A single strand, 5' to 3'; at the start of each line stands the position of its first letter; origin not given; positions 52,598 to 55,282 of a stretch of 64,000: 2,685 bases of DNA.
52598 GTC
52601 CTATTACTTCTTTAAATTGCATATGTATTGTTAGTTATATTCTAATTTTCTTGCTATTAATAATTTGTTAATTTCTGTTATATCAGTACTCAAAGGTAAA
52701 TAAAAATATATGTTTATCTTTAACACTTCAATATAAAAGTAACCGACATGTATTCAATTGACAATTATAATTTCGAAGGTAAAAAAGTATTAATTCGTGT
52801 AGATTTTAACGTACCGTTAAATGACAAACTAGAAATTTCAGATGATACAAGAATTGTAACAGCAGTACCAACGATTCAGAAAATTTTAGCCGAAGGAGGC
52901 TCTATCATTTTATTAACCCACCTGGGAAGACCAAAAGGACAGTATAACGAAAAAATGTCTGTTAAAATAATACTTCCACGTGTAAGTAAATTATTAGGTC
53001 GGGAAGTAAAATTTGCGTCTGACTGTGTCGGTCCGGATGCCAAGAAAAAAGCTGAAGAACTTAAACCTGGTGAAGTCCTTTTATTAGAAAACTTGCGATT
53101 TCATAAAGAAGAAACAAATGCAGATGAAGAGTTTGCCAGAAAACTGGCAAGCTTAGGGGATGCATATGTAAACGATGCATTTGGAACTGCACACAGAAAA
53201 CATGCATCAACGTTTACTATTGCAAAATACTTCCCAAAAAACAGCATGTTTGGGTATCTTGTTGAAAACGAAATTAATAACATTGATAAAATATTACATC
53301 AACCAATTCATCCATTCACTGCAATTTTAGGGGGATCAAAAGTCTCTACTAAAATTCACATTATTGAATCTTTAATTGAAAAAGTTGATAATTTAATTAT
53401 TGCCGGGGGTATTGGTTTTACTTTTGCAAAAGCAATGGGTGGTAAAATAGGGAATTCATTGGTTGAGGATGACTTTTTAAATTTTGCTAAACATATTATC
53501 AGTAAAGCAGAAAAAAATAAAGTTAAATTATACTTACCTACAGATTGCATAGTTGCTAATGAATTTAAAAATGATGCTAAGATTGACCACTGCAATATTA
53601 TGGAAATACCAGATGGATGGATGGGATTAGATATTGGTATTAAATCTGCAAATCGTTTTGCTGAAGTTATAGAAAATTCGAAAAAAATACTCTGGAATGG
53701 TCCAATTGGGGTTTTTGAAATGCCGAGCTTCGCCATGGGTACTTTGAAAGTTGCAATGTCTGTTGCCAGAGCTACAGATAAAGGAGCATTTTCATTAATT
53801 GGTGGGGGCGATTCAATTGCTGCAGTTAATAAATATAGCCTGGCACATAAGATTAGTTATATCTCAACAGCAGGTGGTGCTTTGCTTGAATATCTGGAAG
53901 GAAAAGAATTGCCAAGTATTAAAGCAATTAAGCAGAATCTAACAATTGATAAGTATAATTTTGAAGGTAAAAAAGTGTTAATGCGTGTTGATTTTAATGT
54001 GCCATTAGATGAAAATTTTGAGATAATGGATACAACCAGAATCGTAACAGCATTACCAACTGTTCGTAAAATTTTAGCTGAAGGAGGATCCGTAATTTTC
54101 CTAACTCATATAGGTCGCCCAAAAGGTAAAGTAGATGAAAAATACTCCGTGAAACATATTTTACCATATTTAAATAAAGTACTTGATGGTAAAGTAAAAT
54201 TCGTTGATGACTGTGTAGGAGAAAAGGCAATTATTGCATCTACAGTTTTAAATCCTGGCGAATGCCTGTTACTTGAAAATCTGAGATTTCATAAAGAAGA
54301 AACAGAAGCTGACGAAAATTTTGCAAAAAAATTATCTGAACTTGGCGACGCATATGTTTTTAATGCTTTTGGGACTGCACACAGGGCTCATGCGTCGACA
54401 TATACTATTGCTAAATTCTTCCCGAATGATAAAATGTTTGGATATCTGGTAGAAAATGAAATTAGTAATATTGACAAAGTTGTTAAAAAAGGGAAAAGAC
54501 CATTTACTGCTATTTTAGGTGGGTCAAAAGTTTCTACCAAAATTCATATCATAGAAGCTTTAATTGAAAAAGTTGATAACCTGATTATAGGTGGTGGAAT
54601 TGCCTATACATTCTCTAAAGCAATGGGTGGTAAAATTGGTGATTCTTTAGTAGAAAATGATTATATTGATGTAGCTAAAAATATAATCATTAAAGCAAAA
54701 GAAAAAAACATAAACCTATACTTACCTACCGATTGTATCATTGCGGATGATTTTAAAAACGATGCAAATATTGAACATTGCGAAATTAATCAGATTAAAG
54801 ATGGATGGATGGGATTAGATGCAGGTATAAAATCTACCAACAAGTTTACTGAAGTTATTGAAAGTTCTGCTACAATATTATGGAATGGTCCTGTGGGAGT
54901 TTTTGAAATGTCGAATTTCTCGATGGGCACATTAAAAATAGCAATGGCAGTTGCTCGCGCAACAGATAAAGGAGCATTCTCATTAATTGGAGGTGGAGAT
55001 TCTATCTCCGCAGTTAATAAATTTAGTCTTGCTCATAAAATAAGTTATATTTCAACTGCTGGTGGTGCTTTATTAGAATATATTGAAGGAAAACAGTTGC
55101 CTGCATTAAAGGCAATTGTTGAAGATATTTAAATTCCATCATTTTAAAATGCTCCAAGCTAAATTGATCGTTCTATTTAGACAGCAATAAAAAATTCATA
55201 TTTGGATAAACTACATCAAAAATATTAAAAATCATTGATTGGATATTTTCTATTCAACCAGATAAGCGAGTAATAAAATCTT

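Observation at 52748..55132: Head-to-tail fusion of two complete phosphoglycerate kinases in one 794-aa polypeptide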

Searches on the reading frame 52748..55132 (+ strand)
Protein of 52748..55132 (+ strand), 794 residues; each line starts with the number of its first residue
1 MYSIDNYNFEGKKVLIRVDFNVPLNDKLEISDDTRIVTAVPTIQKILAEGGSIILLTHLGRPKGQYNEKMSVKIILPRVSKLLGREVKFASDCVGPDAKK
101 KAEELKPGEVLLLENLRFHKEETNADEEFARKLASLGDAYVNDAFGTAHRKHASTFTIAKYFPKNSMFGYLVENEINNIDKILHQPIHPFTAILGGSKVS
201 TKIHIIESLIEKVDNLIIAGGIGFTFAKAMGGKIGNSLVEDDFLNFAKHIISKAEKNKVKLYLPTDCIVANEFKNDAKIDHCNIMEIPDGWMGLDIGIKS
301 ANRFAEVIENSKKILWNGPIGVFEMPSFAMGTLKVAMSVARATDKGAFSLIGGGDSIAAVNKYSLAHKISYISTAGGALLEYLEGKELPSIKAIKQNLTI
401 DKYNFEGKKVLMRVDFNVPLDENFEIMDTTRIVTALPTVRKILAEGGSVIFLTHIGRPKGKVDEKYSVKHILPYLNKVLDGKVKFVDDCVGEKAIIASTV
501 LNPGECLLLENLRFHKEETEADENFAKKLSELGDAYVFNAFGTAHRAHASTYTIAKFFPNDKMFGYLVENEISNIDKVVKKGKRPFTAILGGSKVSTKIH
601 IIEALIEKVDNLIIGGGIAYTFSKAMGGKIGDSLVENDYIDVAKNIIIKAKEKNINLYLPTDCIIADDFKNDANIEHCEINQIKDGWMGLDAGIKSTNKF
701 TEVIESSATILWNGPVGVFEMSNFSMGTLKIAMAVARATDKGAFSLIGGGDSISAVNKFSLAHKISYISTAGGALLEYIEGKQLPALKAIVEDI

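Call 4: search_protein_families(library=pfam, proteins=[window:52748-55132:+])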
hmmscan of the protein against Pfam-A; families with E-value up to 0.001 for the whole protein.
window:52748-55132:+ (794 aa): 2 families
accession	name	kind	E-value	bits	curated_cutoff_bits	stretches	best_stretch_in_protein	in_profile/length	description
PF00162.24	PGK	-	1.8e-302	1001.9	27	2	4-386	1-379/379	Phosphoglycerate kinase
PF06962.18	rRNA_methylase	-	0.00054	20.3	22.7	0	23-73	56-105/137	Putative rRNA methylase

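Call 5: find_homologous_proteins(query=window:52748-55129:+, max_evalue=1e-10)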
Query window:52748-55129:+ (794 aa): 7987 proteins with E <= 1e-10 among 8000 candidates; the best 120 are listed.
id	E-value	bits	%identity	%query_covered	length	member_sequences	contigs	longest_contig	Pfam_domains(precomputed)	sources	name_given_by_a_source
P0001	0.0e+0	1766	100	100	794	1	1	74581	PF00162.25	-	-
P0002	0.0e+0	1763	100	100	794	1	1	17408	PF00162.25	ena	-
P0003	0.0e+0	1762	100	100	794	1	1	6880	PF00162.25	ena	-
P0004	0.0e+0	1640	92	100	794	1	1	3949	PF06962.19,PF00162.25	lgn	-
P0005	0.0e+0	1623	90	100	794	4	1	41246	PF06962.19,PF00162.25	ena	-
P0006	0.0e+0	1616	90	100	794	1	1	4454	PF06962.19,PF00162.25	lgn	-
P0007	0.0e+0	1593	88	100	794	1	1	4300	PF06962.19,PF00162.25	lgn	-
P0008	0.0e+0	1592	88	100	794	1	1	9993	PF00162.25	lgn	-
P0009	0.0e+0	1574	87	100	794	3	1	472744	PF06962.19,PF00162.25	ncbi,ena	-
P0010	0.0e+0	1565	87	100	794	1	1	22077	PF06962.19,PF00162.25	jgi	-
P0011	0.0e+0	1562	86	100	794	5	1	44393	PF06962.19,PF00162.25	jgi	jgi:phosphoglycerate kinase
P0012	0.0e+0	1561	86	100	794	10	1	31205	PF00162.25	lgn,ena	-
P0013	0.0e+0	1560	86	100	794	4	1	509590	PF00162.25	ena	-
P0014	0.0e+0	1552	86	100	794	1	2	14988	PF00162.25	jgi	jgi:phosphoglycerate kinase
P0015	0.0e+0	1551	86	100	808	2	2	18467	PF06962.19,PF00162.25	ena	-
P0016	0.0e+0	1551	86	100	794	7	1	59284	PF06962.19,PF00162.25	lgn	-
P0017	0.0e+0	1542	85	100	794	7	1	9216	PF06962.19,PF00162.25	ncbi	-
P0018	0.0e+0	1541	85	100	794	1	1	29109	PF06962.19,PF00162.25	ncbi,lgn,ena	-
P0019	0.0e+0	1541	85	100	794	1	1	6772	PF00162.25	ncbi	-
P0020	0.0e+0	1540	85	100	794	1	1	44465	PF06962.19,PF00162.25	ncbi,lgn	-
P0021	0.0e+0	1538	85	100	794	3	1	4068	PF06962.19,PF00162.25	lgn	-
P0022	0.0e+0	1538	85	100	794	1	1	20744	PF06962.19,PF00162.25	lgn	-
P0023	0.0e+0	1538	84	100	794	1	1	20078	PF06962.19,PF00162.25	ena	-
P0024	0.0e+0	1537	85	100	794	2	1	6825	PF06962.19,PF00162.25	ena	-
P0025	0.0e+0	1537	85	100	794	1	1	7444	PF00162.25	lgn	-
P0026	0.0e+0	1536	85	100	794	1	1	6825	PF06962.19,PF00162.25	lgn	-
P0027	0.0e+0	1535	85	100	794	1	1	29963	PF06962.19,PF00162.25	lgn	-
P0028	0.0e+0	1535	86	98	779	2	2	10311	PF06962.19,PF00162.25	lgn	-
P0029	0.0e+0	1531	84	100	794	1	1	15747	PF00162.25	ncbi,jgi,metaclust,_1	metaclust:\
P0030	0.0e+0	1531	85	100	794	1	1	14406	PF00162.25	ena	-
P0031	0.0e+0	1527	85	100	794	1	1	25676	PF00162.25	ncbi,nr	ncbi:MAG: hypothetical protein C0597_07400 [Marinilabiliales bacterium]|nr:MAG: hypothetical protein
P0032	0.0e+0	1525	86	98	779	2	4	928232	PF06962.19,PF00162.25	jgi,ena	-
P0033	0.0e+0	1524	84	100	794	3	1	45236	PF00162.25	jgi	jgi:phosphoglycerate kinase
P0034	0.0e+0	1523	84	100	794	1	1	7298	PF06962.19,PF00162.25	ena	-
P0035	0.0e+0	1522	84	100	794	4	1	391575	PF06962.19,PF00162.25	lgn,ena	-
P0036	0.0e+0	1518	84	100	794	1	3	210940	PF06962.19,PF00162.25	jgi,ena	-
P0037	0.0e+0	1516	84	100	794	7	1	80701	PF06962.19,PF00162.25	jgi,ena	-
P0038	0.0e+0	1515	83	100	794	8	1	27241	PF06962.19,PF00162.25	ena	-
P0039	0.0e+0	1513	84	100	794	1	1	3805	PF06962.19,PF00162.25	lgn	-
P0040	0.0e+0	1510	83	100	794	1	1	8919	PF06962.19,PF00162.25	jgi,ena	-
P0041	0.0e+0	1504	83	100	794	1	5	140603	PF06962.19,PF00162.25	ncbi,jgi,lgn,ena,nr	ncbi:MAG TPA: phosphoglycerate kinase [Bacteroidales bacterium]|nr:phosphoglycerate kinase [Bacteroi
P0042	0.0e+0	1503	82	100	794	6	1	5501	PF06962.19,PF00162.25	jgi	-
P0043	0.0e+0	1503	83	100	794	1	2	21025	PF06962.19,PF00162.25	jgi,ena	-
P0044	0.0e+0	1496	83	100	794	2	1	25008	PF00162.25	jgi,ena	-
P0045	0.0e+0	1494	82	100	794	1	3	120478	PF06962.19,PF00162.25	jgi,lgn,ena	-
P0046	0.0e+0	1480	82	100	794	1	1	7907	PF06962.19,PF00162.25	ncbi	-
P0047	0.0e+0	1462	81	100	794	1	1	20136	PF06962.19,PF00162.25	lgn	-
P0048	0.0e+0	1459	81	100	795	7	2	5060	PF06962.19,PF00162.25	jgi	-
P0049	0.0e+0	1448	80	100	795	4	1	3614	PF06962.19,PF00162.25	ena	-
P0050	0.0e+0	1428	79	100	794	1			PF06962.19,PF00162.25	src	-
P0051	0.0e+0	1386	77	100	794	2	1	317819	PF00162.25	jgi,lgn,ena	-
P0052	0.0e+0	1379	88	87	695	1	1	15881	PF00162.25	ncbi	-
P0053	0.0e+0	1371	76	100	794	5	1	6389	PF00162.25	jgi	jgi:phosphoglycerate kinase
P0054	0.0e+0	1371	75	100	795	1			PF06962.19,PF00162.25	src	-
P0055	0.0e+0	1366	74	99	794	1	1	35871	PF06962.19,PF00162.25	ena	-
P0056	0.0e+0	1364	74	99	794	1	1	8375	PF06962.19,PF00162.25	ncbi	-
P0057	0.0e+0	1362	67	100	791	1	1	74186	PF00162.25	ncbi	-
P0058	0.0e+0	1348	74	100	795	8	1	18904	PF06962.19,PF00162.25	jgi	jgi:phosphoglycerate kinase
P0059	0.0e+0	1347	69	99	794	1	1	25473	PF06962.19,PF00162.25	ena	-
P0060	0.0e+0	1344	75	100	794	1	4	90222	PF06962.19,PF00162.25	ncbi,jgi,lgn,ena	-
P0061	0.0e+0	1344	75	100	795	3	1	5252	PF06962.19,PF00162.25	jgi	jgi:phosphoglycerate kinase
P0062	0.0e+0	1343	75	100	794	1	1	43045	PF06962.19,PF00162.25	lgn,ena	-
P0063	0.0e+0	1341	73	100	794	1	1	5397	PF06962.19,PF00162.25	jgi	jgi:phosphoglycerate kinase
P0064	0.0e+0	1341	68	99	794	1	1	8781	PF00162.25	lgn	-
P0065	0.0e+0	1338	74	100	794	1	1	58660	PF00162.25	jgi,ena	-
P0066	0.0e+0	1338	73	100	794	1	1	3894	PF06962.19,PF00162.25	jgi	jgi:phosphoglycerate kinase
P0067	0.0e+0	1335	73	99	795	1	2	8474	PF00162.25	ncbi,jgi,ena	-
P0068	0.0e+0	1333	72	100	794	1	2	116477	PF00162.25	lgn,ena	-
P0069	0.0e+0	1328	72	100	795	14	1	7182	PF00162.25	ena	-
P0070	0.0e+0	1322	74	98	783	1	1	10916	PF06962.19,PF00162.25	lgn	-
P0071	0.0e+0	1322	73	100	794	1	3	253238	PF06962.19,PF00162.25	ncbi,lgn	-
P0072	0.0e+0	1319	71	100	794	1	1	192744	PF00162.25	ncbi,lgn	-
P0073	0.0e+0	1318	71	99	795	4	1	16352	PF00162.25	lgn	-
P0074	0.0e+0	1305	70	100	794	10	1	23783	PF06962.19,PF00162.25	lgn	-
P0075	0.0e+0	1293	72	98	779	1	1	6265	PF00162.25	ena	-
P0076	0.0e+0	1289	71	99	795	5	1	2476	PF06962.19,PF00162.25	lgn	-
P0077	0.0e+0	1288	70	99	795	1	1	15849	PF06962.19,PF00162.25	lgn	-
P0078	0.0e+0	1279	71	99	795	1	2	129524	PF00162.25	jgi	-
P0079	0.0e+0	1275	70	99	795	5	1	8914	PF06962.19,PF00162.25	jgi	jgi:phosphoglycerate kinase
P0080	0.0e+0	1270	67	99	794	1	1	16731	PF06962.19,PF00162.25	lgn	-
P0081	0.0e+0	1269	72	99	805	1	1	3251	PF06962.19,PF00162.25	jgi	-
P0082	0.0e+0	1269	70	99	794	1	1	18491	PF00162.25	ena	-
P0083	0.0e+0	1254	69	99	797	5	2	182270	PF00162.25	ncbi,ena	-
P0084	0.0e+0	1251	67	99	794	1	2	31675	PF00162.25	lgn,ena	-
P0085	0.0e+0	1249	71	99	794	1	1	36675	PF06962.19,PF00162.25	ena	-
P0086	0.0e+0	1247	68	99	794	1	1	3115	PF06962.19,PF00162.25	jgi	-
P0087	0.0e+0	1244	69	100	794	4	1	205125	PF00162.25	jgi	jgi:phosphoglycerate kinase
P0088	0.0e+0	1242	69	99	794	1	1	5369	PF00162.25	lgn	-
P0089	0.0e+0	1242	68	100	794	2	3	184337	PF00162.25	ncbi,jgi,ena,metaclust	metaclust:\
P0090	0.0e+0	1241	69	100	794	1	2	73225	PF06962.19,PF00162.25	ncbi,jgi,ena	-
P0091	0.0e+0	1233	87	79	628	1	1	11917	PF00162.25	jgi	jgi:phosphoglycerate kinase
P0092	0.0e+0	1228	69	99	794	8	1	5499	PF06962.19,PF00162.25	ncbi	-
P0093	0.0e+0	1225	68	99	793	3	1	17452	PF06962.19,PF00162.25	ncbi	-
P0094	0.0e+0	1224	69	99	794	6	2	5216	PF00162.25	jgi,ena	-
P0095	0.0e+0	1223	67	99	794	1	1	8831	PF00162.25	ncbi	ncbi:MAG: phosphoglycerate kinase [Bacteroidota bacterium]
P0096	0.0e+0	1223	69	99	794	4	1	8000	PF06962.19,PF00162.25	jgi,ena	-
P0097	0.0e+0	1222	69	100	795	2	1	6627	PF06962.19,PF00162.25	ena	-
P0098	0.0e+0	1221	69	99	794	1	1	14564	PF06962.19,PF00162.25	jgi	-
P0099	0.0e+0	1217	68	100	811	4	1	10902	PF06962.19,PF00162.25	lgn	-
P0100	0.0e+0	1214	65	100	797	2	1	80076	PF06962.19,PF00162.25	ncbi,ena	-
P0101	0.0e+0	1207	68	100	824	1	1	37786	PF06962.19,PF00162.25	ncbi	-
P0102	0.0e+0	1204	68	99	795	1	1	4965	PF06962.19,PF00162.25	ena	-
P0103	0.0e+0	1201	67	99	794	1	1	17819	PF06962.19,PF00162.25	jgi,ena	-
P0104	0.0e+0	1201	68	100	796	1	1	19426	PF06962.19,PF00162.25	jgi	jgi:phosphoglycerate kinase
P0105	0.0e+0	1200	67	99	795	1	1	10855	PF06962.19,PF00162.25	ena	-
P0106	0.0e+0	1199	66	99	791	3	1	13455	PF06962.19,PF00162.25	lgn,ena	-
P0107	0.0e+0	1199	67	99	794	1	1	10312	PF06962.19,PF00162.25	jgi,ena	-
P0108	0.0e+0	1193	67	99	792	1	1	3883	PF00162.25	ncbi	-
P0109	0.0e+0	1193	67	99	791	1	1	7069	PF06962.19,PF00162.25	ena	-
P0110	0.0e+0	1191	67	100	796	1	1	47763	PF06962.19,PF00162.25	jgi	jgi:phosphoglycerate kinase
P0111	0.0e+0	1191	68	99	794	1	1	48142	PF06962.19,PF00162.25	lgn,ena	-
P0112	0.0e+0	1191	66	99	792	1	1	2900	PF00162.25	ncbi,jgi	-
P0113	0.0e+0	1190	63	99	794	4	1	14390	PF06962.19,PF00162.25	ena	-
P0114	0.0e+0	1190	67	99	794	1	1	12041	PF06962.19,PF00162.25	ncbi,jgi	-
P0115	0.0e+0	1189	67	100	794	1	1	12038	PF06962.19,PF00162.25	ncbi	-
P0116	0.0e+0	1188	67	100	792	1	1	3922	PF06962.19,PF00162.25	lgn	-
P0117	0.0e+0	1185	67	98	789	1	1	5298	PF06962.19,PF00162.25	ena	-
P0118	0.0e+0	1184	65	99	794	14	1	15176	PF06962.19,PF00162.25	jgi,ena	-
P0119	0.0e+0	1184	65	99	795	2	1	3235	PF00162.25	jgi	jgi:phosphoglycerate kinase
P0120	0.0e+0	1183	64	99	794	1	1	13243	PF00162.25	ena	-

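Call 9: find_related_loci(query=window:52748-55129:+, collection=genome_contigs, flank=6000)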
Query window:52748-55129:+ (794 aa) in genome_contigs; peptide patterns used: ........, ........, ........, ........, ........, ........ (x = any residue, [..] = any of these).
415 stretches matched a pattern; 373 encode a relative of the query (tblastn E <= 1e-3); the best 80 are kept; 80 distinct loci.
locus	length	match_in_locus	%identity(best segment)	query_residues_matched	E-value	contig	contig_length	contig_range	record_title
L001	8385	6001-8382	90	1-794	0e+0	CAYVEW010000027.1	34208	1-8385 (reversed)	MAG TPA_asm: uncultured Bacteroidales bacterium isolate binchicken_co42_308 genome assembly, contig: NODE_1160_length_34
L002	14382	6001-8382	87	1-794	0e+0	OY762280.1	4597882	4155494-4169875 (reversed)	MAG: Bacteroidales bacterium isolate 20329f36-1aa7-4b1c-baf8-c582a14de254 genome assembly, chromosome: 1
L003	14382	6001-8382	86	1-794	0e+0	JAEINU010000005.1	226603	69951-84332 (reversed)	MAG: Bacteroidales bacterium isolate MAG12 NODE_56_length_226603_cov_62.274375, whole genome shotgun sequence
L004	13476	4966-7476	86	1-794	0e+0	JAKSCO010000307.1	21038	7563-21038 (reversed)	MAG: Bacteroidales bacterium isolate MAG.294 k141_8376728, whole genome shotgun sequence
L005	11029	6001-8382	86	1-794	0e+0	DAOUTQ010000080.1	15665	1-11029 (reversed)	MAG TPA_asm: Bacteroidales bacterium isolate CSMAG_801 CSMAG_801_k141_770573_length_15665_cov_8.0000, whole genome shotg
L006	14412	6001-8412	85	1-794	0e+0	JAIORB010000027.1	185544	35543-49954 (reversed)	MAG: Bacteroidales bacterium isolate SMBSF07 20071_Bin_5_contigs_1_c_000000000013, whole genome shotgun sequence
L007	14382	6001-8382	86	1-794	0e+0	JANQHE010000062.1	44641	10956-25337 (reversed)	MAG: Bacteroidales bacterium isolate PL23b_bin.85 k99_2842065, whole genome shotgun sequence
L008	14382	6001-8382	85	1-794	0e+0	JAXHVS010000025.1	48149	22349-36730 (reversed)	MAG: Bacteroidota bacterium isolate MAG83_tar_biofilm MAG83_25, whole genome shotgun sequence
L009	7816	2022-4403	85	1-794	0e+0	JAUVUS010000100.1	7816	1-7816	MAG: Bacteroidales bacterium isolate CSMAG_798 CSMAG_798_k127_1923409_length_7816_cov_20.3136, whole genome shotgun sequ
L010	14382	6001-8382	85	1-794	0e+0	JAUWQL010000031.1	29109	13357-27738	MAG: Bacteroidales bacterium isolate CSMAG_2501 CSMAG_2501_k141_228747_length_29109_cov_15.5407, whole genome shotgun se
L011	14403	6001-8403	85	1-794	0e+0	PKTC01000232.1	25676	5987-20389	MAG: Marinilabiliales bacterium isolate BM718 sc_1090, whole genome shotgun sequence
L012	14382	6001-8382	84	1-794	0e+0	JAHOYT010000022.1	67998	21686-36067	MAG: Bacteroidales bacterium isolate CORE_19_RING_Bin_00002 c_000000000043, whole genome shotgun sequence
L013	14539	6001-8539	83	1-794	0e+0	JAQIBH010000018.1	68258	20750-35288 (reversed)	MAG: Bacteroidales bacterium isolate GH36 k119_120406, whole genome shotgun sequence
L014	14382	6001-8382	84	1-794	0e+0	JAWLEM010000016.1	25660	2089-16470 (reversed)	MAG: Bacteroidales bacterium isolate 20BLK6-1.bin.63 NODE_1726_length_25660_cov_16.499707, whole genome shotgun sequence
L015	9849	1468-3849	84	1-794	0e+0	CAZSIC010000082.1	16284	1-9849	MAG TPA_asm: uncultured Bacteroidales bacterium isolate SRP141376_co4_236 genome assembly, contig: NODE_6109_length_1628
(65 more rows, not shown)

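Call 12: search_protein_families(library=ncbifam, proteins=[window:52748-55129:+])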
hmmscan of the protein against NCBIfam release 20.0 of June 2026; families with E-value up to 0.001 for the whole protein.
window:52748-55129:+ (794 aa): 1 family
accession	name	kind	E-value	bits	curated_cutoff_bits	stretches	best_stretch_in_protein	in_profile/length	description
NF010569.0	PRK13962.1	equivalog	0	1011.2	883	2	3-396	5-393/645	bifunctional phosphoglycerate kinase/triosephosphate isomerase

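Call 13: search_solved_structures(query=window:52748-55129:+, max_evalue=1e-20)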
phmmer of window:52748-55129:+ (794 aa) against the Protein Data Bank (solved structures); distinct sequences matched with E-value up to 1e-20: 46.
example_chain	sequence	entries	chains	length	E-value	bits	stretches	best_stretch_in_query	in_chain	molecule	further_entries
7zy7_A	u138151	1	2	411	2.2e-121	409.7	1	7-395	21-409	Phosphoglycerate kinase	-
1vpe_A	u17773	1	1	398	1.4e-119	403.7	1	5-394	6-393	PHOSPHOGLYCERATE KINASE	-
1php_A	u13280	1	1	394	1.1e-113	384.3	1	6-395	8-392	3-PHOSPHOGLYCERATE KINASE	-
3uwd_A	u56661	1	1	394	2.9e-113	382.8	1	3-394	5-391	Phosphoglycerate kinase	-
3q3v_A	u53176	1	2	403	4.4e-109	369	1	3-396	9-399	Phosphoglycerate kinase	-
1v6s_A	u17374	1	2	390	7.2e-102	345.2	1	8-394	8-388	Phosphoglycerate kinase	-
2ie8_A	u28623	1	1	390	1.8e-101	343.9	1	9-394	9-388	phosphoglycerate kinase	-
1kf0_A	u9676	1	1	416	5.8e-100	338.9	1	3-395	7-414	Phosphoglycerate Kinase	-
4ehj_A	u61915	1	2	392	9.8e-100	338.1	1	6-397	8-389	Phosphoglycerate kinase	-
4fey_A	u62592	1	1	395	1e-99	338.1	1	6-397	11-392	Phosphoglycerate kinase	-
5m6z_A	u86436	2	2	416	7.1e-99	335.3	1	3-395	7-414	Phosphoglycerate kinase 1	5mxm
9ker_A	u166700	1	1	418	8.2e-99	335.1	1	3-396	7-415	Phosphoglycerate kinase 1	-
1vjc_A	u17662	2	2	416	1e-98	334.7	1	3-395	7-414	phosphoglycerate kinase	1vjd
4axx_A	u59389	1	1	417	1.1e-98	334.6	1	3-395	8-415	PHOSPHOGLYCERATE KINASE 1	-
2wzb_A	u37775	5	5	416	1.2e-98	334.5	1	3-395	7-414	PHOSPHOGLYCERATE KINASE 1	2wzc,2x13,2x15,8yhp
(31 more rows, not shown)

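Call 22: search_protein_representatives(protein=window:52748-55129:+)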
Query: 794 residues. Proteins with E-value up to 0.001 (for the whole library): 28028; up to 1e-10: 15826; up to 1e-30: 5195. The best 150 are listed.
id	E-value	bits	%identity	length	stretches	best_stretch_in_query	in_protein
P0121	0.0e+00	1171.0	64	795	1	2-790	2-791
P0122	8.1e-201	685.6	54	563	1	2-559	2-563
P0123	9.1e-200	682.1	42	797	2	3-461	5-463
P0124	2.4e-197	674.1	54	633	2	521-792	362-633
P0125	1.9e-181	621.6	57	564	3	126-394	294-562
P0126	7.1e-135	467.6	37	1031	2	4-394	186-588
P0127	1.1e-133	463.7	55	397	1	399-790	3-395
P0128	2.1e-131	456.1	52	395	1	399-790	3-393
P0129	7.3e-131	454.3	54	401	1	4-395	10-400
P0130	3.7e-130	452.0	52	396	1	401-790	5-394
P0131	4.0e-130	451.9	37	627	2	398-790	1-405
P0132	3.1e-128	445.6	52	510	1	400-792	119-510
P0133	1.2e-126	440.4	29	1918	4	4-519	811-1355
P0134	9.3e-121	420.9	48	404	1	2-394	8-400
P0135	6.6e-120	418.1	49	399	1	4-394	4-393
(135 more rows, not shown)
